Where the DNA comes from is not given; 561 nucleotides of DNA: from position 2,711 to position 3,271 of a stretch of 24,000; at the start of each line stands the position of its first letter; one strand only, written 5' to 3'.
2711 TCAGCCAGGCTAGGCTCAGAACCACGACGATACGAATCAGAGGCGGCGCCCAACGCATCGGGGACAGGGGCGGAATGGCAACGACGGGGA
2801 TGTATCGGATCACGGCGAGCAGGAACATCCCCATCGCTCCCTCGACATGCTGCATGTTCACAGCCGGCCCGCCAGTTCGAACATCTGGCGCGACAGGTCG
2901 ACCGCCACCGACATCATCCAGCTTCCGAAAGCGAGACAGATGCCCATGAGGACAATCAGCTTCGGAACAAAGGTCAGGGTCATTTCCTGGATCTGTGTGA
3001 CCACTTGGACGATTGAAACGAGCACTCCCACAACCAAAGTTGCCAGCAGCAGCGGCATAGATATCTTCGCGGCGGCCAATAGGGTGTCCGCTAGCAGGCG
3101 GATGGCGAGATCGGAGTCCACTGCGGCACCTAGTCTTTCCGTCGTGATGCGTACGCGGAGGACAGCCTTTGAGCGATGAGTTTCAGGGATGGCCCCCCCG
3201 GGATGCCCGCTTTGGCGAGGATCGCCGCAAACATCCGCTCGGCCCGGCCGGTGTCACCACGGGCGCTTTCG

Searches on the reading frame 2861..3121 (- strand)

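Call 71: search_protein_families(library=pfam, proteins=[window:2861-3121:-], max_evalue=0.001)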
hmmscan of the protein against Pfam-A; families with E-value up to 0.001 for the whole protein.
window:2861-3121:- (87 aa): 1 family
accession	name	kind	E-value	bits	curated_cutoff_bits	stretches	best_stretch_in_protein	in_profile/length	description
PF01313.24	Bac_export_3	-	4.1e-23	81.6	25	1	7-76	3-72/74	Bacterial export proteins, family 3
